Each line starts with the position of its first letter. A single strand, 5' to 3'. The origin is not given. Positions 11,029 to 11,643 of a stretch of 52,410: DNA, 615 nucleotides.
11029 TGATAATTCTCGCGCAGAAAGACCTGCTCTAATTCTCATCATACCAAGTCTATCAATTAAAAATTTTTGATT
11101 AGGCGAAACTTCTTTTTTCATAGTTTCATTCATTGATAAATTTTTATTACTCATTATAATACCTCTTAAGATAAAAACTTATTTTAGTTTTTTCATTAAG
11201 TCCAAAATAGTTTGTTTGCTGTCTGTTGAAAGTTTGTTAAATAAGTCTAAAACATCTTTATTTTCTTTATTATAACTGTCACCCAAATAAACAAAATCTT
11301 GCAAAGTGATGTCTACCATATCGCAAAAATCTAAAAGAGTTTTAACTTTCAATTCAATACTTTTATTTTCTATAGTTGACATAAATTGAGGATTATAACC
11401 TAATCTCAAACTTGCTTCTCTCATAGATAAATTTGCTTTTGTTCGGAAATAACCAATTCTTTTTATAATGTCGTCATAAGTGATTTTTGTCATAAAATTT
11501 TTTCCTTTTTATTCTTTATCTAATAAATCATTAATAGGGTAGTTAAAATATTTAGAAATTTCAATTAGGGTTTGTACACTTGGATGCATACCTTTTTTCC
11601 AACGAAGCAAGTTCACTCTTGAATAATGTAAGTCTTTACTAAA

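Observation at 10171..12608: Five co-oriented XRE-family paralogues in tandem, divergent from a SLOG/DUF1273-like gene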

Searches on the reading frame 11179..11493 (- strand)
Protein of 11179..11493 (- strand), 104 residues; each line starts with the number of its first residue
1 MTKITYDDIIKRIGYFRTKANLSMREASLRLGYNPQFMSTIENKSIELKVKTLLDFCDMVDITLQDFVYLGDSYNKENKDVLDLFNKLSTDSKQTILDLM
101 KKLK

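Call 3: search_protein_families(library=pfam, proteins=[window:11179-11493:-], max_evalue=0.01)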
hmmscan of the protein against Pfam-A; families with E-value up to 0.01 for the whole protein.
window:11179-11493:- (104 aa): 1 family
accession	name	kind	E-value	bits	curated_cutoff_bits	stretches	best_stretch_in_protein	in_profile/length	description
PF01381.28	HTH_3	-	0.0043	17.5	23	1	15-66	3-54/55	Helix-turn-helix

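Call 14: search_protein_families(library=phrogs, proteins=[window:11179-11493:-], max_evalue=0.001)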
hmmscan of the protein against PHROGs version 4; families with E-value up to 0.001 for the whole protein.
window:11179-11493:- (104 aa): 2 families
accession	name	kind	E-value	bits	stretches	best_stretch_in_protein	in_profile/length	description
phrog_2967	-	transcription regulation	1.3e-06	29.1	1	8-98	10-100/225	transcriptional regulator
phrog_8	-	transcription regulation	8.9e-06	26.4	1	7-91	160-241/346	transcriptional regulator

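Call 15: search_protein_families(library=ncbifam, proteins=[window:11179-11493:-], max_evalue=0.01)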
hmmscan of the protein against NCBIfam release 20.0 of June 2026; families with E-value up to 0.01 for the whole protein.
window:11179-11493:- (104 aa): 1 family
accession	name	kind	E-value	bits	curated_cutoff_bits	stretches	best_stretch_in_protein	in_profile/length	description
NF007408.0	PRK09943.1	equivalog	0.0068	16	211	1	11-86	10-84/185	HTH-type transcriptional regulator PuuR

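Call 16: search_protein_families(library=padloc, proteins=[window:11179-11493:-], max_evalue=0.01)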
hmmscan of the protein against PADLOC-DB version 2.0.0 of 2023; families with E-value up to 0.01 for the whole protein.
window:11179-11493:- (104 aa): 1 family
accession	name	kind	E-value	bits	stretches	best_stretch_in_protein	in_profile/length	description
PDLC02926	HTH_VI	-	2e-07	29.1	1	13-102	6-90/92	-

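Call 34: find_homologous_proteins(query=window:11179-11493:-)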
Query window:11179-11493:- (104 aa): 307 proteins with E <= 0.001 among 307 candidates; the best 120 are listed.
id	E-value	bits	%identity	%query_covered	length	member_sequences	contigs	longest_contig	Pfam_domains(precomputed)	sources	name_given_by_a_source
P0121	1.7e-59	216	100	100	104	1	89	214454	-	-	-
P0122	6.2e-59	214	99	100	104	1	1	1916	-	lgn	-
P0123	6.7e-59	214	99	100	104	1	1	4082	-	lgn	-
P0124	8.4e-59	213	99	100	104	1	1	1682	-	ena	-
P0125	5.5e-58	211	98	100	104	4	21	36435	-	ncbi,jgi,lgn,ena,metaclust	metaclust:\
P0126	9.8e-57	207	97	100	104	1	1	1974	-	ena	-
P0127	1.4e-50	187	85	100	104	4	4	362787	-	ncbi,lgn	-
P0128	1.6e-50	187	85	100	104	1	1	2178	-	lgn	-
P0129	1.8e-50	187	85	100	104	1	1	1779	PF12844.14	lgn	-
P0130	2.1e-50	186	85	100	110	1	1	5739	-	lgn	-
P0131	1.1e-49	184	83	100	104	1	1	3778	-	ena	-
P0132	1.4e-49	184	82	100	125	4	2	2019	PF01381.29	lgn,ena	-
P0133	1.5e-49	184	83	100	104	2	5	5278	-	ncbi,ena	-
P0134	2.5e-49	183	83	100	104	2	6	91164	-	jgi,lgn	-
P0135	2.8e-49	183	84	100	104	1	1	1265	-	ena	-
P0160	1.1e-47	178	80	100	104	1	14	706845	PF01381.29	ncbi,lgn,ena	-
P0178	5.6e-47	176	78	100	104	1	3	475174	-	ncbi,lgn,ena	-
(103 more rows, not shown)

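Call 35: find_encoding_contigs(protein=P0127, flank=5000, max_places=2)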
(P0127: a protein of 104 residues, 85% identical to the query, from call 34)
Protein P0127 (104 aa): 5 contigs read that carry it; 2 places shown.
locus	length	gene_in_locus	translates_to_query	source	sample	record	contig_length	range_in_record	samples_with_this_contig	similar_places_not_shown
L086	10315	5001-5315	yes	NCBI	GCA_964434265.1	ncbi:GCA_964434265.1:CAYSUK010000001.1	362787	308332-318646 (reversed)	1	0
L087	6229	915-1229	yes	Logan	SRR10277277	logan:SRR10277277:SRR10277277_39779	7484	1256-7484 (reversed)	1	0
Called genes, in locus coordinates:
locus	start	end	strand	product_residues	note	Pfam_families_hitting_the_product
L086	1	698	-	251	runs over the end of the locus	PF00005:ABC_tran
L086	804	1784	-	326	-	PF09084:NMT1, PF13379:NMT1_2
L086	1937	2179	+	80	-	-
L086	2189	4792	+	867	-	PF00133:tRNA-synt_1, PF09334:tRNA-synt_1g, PF13603:tRNA-synt_1_2, PF08264:Anticodon_1, PF10458:Val_tRNA-synt_C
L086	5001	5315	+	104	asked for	-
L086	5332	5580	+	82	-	PF13443:HTH_26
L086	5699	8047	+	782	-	PF09364:XFP_N, PF03894:XFP, PF09363:XFP_C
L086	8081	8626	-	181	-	PF14277:DUF4364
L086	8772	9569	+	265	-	-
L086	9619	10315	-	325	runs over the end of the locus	PF07670:Gate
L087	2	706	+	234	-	?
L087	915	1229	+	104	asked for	-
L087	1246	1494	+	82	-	PF13443:HTH_26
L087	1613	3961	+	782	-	PF09364:XFP_N, PF03894:XFP, PF09363:XFP_C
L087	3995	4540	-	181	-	PF14277:DUF4364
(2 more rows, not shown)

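Call 36: find_encoding_contigs(protein=P0160, flank=5000, max_places=2)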
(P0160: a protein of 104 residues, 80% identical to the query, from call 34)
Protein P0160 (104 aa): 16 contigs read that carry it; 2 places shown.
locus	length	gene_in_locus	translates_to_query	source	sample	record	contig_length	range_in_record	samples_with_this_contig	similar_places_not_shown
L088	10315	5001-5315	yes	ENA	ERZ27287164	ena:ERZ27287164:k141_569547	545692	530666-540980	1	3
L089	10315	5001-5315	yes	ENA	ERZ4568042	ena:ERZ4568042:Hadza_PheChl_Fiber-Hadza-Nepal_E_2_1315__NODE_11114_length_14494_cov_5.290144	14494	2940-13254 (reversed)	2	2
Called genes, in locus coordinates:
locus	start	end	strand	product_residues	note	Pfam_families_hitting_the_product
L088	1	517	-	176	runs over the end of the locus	PF00440:TetR_N (faint)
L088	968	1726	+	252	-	PF00072:Response_reg, PF08769:Spo0A_C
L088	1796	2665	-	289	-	PF02401:LYTB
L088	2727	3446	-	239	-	-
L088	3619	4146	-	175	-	PF00583:Acetyltransf_1, PF13508:Acetyltransf_7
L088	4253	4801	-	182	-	-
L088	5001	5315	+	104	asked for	PF01381:HTH_3 (weak)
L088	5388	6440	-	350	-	PF00990:GGDEF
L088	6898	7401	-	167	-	PF06941:NT5C (faint)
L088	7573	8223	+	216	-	PF01966:HD (weak)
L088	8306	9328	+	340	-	PF00155:Aminotran_1_2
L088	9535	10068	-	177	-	PF00300:His_Phos_1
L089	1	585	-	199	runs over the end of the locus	PF00440:TetR_N (weak)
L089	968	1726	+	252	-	PF00072:Response_reg, PF08769:Spo0A_C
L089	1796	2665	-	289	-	PF02401:LYTB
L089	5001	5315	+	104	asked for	PF01381:HTH_3 (weak)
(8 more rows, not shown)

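Call 37: find_encoding_contigs(protein=P0178, flank=5000, max_places=2)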
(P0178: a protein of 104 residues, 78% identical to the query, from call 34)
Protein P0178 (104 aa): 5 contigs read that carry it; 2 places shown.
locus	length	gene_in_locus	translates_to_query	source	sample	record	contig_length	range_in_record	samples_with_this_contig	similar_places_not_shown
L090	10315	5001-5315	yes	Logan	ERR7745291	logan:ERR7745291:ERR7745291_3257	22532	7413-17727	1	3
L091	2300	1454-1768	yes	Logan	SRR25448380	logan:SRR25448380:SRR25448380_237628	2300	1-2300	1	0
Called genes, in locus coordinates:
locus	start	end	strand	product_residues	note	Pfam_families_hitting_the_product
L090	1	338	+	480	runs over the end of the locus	PF01425:Amidase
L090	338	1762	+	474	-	PF02934:GatB_N, PF02637:GatB_Yqey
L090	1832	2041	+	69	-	PF01192:RNA_pol_Rpb6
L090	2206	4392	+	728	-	PF17764:PriA_3primeBD, PF00270:DEAD, PF04851:ResIII, PF18319:Zn_ribbon_PriA, PF00271:Helicase_C, PF18074:PriA_C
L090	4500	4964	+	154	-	PF01327:Pep_deformylase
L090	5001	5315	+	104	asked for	-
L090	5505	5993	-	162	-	-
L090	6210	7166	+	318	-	PF00551:Formyl_trans_N, PF02911:Formyl_trans_C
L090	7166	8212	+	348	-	PF21016:RlmN_N, PF04055:Radical_SAM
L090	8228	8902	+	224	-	PF00834:Ribul_P_3_epim, PF01729:QRPTase_C (weak)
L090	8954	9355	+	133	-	PF18895:T4SS_pilin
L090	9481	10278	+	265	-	PF18895:T4SS_pilin (weak)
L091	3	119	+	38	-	?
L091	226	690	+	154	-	PF01327:Pep_deformylase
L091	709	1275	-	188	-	PF06908:YpsA (weak)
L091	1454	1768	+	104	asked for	-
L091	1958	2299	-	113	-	?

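Call 39: find_related_loci(query=A3, collection=metagenome_contigs, flank=5000)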
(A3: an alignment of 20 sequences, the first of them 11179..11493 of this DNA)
Query A3 (104 aa) in metagenome_contigs; peptide patterns used: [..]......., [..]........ (x = any residue, [..] = any of these).
92 stretches matched a pattern; 19 encode a relative of the query (tblastn E <= 1e-3); 19 distinct loci.
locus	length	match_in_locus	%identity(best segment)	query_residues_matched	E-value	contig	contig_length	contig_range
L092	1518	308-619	98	1-104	2e-67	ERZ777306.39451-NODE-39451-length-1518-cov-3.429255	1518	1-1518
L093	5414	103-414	83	1-104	2e-55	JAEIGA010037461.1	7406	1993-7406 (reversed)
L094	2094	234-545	80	1-104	1e-54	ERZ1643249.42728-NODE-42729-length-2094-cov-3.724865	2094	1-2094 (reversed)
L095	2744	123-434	79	1-104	2e-53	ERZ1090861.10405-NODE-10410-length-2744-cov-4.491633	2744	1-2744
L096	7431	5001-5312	78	1-104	3e-53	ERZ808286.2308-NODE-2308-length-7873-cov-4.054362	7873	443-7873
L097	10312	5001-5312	78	1-104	3e-53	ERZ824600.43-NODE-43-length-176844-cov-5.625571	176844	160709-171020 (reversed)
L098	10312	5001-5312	78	1-104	5e-53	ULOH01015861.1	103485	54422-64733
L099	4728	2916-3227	78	1-104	1e-52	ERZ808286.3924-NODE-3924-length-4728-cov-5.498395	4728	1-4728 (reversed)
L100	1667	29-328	76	1-100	3e-51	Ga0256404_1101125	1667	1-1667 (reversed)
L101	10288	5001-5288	77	1-96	3e-49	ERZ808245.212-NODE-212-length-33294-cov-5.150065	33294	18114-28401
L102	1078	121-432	71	1-104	4e-51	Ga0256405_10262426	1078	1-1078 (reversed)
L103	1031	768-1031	83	1-88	2e-50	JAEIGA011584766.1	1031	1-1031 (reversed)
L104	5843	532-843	68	1-104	9e-47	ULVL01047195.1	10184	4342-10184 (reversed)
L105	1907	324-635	65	1-104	9e-44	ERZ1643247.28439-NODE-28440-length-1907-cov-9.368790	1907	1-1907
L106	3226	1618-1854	82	1-79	1e-42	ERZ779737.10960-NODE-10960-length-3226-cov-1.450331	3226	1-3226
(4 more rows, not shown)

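Call 56: predict_structure(alignment_id=A3)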
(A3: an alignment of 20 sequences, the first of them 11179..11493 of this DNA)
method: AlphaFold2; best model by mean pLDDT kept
length: 104 residues; sequences in the alignment: 20
mean_pLDDT: 86.3   pTM: 0.68
mean pLDDT of the five models: 86.3, 77.3, 63.8, 57.9, 47.9
residues with pLDDT >= 90: 30; 70-90: 71; 50-70: 3; < 50: 0
segments of 3 or more residues with pLDDT < 50: none
pLDDT, mean of each block of 10 residues (from residue 1): 80 90 88 81 88 92 87 82 86 90 80
secondary structure, 60 per line:
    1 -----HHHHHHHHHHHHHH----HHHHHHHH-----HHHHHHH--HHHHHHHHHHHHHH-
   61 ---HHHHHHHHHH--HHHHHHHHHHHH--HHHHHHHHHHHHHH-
elements in order: H6-19 H24-31 H37-43 H46-59 H64-73 H76-87 H90-103

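Call 60: fold_search(model_id=the predicted structure, library=pdb)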
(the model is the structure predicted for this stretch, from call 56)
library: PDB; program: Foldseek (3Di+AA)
matches with E <= 10: 355; with E <= 0.001: 0
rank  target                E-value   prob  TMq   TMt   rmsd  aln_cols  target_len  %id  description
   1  1b0n_A                7.3e-03  1.00  0.52  0.52   7.4        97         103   18  SINR PROTEIN/SINI PROTEIN COMPLEX (released 1999-01-13)
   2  3ivp_A                1.6e-02  1.00  0.45  0.42   7.5       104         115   18  The structure of a possible transposon-related DNA-binding protein from Clostridium difficile 630. (released 2009-09-22)
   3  3ivp_D                2.1e-02  1.00  0.46  0.42   8.3       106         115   17  The structure of a possible transposon-related DNA-binding protein from Clostridium difficile 630. (released 2009-09-22)
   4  3ivp_C                2.5e-02  0.99  0.44  0.42   8.5       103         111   14  The structure of a possible transposon-related DNA-binding protein from Clostridium difficile 630. (released 2009-09-22)
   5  8ezt_C                3.3e-02  1.00  0.47  0.65   3.5        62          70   24  Crystal structure of HipB(Lp) from Legionella pneumophila (released 2023-09-27)
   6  8ezt_B                5.1e-02  1.00  0.46  0.64   3.5        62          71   24  Crystal structure of HipB(Lp) from Legionella pneumophila (released 2023-09-27)
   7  2ef8_B                7.2e-02  1.00  0.50  0.61   5.4        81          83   21  Crystal structure of C.EcoT38IS (released 2008-02-26)
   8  3f51_C                7.6e-02  1.00  0.50  0.57   9.0        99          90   13  Crystal Structure of the clp gene regulator ClgR from Corynebacterium glutamicum (released 2008-11-18)
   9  3f52_E                8.0e-02  1.00  0.47  0.61   2.4        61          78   18  Crystal structure of the clp gene regulator ClgR from C. glutamicum (released 2008-11-18)
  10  8ezt_A                8.0e-02  1.00  0.45  0.64   3.5        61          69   24  Crystal structure of HipB(Lp) from Legionella pneumophila (released 2023-09-27)
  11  3f51_B                8.0e-02  1.00  0.49  0.54   9.4        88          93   15  Crystal Structure of the clp gene regulator ClgR from Corynebacterium glutamicum (released 2008-11-18)
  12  3ivp_B                8.0e-02  0.98  0.47  0.45   6.9       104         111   16  The structure of a possible transposon-related DNA-binding protein from Clostridium difficile 630. (released 2009-09-22)
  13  2b5a_B                8.5e-02  1.00  0.48  0.64   2.4        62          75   21  C.BclI, Control Element of the BclI Restriction-Modification System (released 2006-01-03)
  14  2b5a_A                8.5e-02  1.00  0.50  0.66   3.5        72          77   19  C.BclI, Control Element of the BclI Restriction-Modification System (released 2006-01-03)
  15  8tac_A                8.5e-02  0.99  0.38  0.54   5.1        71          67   22  Designed DNA binding protein (released 2024-08-28)
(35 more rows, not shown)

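Call 81: search_protein_families(library=pfam, proteins=[L088:4253-4801:-], max_evalue=0.01)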
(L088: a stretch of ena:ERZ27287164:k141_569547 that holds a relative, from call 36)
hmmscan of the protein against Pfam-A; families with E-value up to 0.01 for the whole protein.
L088:4253-4801:- (182 aa): 1 family
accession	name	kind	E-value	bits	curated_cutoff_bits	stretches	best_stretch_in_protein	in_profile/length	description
PF06908.16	YpsA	-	0.00068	20.1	27.7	1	24-146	27-142/168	YspA SLOG family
